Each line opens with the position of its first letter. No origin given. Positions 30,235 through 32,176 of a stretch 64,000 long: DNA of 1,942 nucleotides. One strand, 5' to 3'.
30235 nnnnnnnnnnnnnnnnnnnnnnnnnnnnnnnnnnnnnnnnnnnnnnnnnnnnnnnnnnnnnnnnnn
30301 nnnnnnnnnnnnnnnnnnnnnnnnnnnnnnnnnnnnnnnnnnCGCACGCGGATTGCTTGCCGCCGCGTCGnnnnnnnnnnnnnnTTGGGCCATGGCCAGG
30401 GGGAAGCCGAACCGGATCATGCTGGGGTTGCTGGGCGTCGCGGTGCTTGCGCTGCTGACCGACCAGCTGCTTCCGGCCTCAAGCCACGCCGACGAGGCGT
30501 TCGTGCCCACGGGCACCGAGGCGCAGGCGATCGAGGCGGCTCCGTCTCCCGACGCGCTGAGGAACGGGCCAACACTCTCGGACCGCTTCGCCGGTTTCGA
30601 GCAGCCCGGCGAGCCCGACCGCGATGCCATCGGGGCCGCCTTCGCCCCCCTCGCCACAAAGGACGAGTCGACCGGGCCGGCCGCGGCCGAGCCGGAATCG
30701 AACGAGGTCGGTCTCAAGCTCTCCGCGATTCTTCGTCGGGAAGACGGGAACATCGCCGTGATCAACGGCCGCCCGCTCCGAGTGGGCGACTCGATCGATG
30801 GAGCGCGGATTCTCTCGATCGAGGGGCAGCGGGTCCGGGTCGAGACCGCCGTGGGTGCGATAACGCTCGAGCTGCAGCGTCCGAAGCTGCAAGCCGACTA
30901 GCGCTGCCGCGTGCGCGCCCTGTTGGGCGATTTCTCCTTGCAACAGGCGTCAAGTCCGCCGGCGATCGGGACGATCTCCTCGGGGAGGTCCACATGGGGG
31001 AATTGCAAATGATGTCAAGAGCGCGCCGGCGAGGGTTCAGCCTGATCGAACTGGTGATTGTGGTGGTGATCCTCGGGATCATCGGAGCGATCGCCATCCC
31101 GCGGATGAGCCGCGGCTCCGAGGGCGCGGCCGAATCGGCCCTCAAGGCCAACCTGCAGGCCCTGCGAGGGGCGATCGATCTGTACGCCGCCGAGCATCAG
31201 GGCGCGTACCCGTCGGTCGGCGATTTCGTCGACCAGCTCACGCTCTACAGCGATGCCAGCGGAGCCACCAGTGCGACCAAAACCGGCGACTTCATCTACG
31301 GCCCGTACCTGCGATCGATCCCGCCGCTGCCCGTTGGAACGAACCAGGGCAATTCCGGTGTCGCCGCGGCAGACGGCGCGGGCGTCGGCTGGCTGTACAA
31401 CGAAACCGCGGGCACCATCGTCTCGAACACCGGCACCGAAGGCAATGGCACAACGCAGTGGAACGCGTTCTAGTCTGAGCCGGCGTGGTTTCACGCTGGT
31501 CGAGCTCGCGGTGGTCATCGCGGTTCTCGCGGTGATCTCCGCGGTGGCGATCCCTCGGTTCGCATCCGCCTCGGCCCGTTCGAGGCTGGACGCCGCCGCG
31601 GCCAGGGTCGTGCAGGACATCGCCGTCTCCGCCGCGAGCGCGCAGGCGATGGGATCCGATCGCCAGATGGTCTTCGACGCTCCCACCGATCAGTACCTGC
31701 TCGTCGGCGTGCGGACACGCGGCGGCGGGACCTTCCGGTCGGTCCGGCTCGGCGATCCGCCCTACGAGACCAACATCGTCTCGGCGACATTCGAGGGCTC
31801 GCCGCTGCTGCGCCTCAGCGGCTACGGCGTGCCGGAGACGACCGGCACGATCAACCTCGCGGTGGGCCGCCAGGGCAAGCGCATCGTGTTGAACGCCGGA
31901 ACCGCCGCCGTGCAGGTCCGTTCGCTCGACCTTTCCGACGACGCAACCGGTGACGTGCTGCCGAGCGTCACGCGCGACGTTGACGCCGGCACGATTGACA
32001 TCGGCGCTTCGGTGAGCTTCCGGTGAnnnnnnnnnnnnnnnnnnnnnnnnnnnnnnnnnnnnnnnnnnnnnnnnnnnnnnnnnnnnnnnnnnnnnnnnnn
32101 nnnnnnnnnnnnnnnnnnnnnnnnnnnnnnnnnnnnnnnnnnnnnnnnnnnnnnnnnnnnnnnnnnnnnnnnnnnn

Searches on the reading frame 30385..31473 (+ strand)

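Call 8: search_protein_families(library=pfam, proteins=[window:30385-31473:+], max_evalue=0.001)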
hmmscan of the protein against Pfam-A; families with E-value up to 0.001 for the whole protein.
window:30385-31473:+ (362 aa): 1 family
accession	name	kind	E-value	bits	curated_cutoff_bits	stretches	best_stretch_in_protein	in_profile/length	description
PF07963.17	N_methyl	-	9.3e-08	31.8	21.2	1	212-238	1-27/27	Prokaryotic N-terminal methylation motif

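Call 16: search_protein_families(library=ncbifam, proteins=[window:30385-31473:+], max_evalue=0.05)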
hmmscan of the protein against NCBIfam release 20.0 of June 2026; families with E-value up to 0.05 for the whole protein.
window:30385-31473:+ (362 aa): 8 families
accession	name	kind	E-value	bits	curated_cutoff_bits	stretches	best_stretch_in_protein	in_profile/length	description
TIGR01710.1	typeII_sec_gspG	equivalog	7e-11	42.3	88.85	1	216-318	1-96/134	type II secretion system major pseudopilin GspG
NF041775.1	typeIV_PilA_Myxo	equivalog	1.5e-09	38.1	400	1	213-270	8-65/214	type IV pilin protein PilA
NF007862.0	PRK10574.1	equivalog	4.3e-07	30.1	138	1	214-273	3-62/145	prepilin peptidase-dependent pilin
TIGR02532.1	IV_pilin_GFxxxE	domain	7.7e-07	28.7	16.3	1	215-238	1-24/24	prepilin-type N-terminal cleavage/methylation domain-containing protein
NF040999.1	pilin_ComGC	equivalog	1.8e-06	28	75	1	216-289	2-74/84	competence type IV pilus major pilin ComGC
TIGR01708.2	typeII_sec_gspH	equivalog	0.00016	21.7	80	1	216-268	2-51/169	type II secretion system minor pseudopilin GspH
NF041013.1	T4P_ComGE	equivalog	0.02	15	49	1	216-278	4-69/83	competence type IV pilus minor pilin ComGE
NF047827.1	T3SSXpsH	equivalog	0.046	13.5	160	1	216-249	1-34/145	type II secretion system protein XpsH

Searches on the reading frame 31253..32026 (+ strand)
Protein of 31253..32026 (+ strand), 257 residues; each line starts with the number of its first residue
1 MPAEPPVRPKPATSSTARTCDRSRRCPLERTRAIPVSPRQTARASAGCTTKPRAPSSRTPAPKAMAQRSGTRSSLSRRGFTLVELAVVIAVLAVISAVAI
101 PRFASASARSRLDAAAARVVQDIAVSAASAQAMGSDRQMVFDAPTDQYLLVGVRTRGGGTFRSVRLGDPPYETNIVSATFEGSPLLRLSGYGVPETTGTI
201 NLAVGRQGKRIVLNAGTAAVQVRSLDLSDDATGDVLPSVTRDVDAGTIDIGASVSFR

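Call 11: search_protein_families(library=pfam, proteins=[window:31253-32026:+], max_evalue=0.01)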
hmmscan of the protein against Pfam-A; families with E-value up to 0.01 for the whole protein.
window:31253-32026:+ (257 aa): 1 family
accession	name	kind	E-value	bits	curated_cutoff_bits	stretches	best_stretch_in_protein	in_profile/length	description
PF07963.17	N_methyl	-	2.3e-06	27.4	21.2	1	77-99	4-26/27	Prokaryotic N-terminal methylation motif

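Call 16: search_protein_families(library=ncbifam, proteins=[window:31253-32026:+], max_evalue=0.05)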
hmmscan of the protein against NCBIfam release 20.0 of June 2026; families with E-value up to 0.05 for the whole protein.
window:31253-32026:+ (257 aa): 10 families
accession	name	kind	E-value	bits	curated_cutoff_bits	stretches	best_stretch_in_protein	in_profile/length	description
TIGR01708.2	typeII_sec_gspH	equivalog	1.3e-08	35.1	80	1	78-144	2-68/169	type II secretion system minor pseudopilin GspH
NF041775.1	typeIV_PilA_Myxo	equivalog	3.5e-07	30.4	400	1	76-116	9-49/214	type IV pilin protein PilA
TIGR02532.1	IV_pilin_GFxxxE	domain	5.6e-07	29.1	16.3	1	77-100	1-24/24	prepilin-type N-terminal cleavage/methylation domain-containing protein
TIGR02596.1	TIGR02596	subfamily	1.8e-06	28.2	70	1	80-131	1-52/196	Verru_Chthon cassette protein D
NF007862.0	PRK10574.1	equivalog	2e-06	28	138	1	77-105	4-32/145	prepilin peptidase-dependent pilin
NF007800.0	PRK10506.1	equivalog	3e-05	23.9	158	1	76-145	7-76/163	prepilin peptidase-dependent protein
TIGR01710.1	typeII_sec_gspG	equivalog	3.1e-05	24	88.85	1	78-119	1-42/134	type II secretion system major pseudopilin GspG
NF047827.1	T3SSXpsH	equivalog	0.0018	18.1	160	1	78-144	1-67/145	type II secretion system protein XpsH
NF040999.1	pilin_ComGC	equivalog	0.004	17.3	75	1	78-119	2-45/84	competence type IV pilus major pilin ComGC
NF041013.1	T4P_ComGE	equivalog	0.036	14.2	49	0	78-121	4-47/83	competence type IV pilus minor pilin ComGE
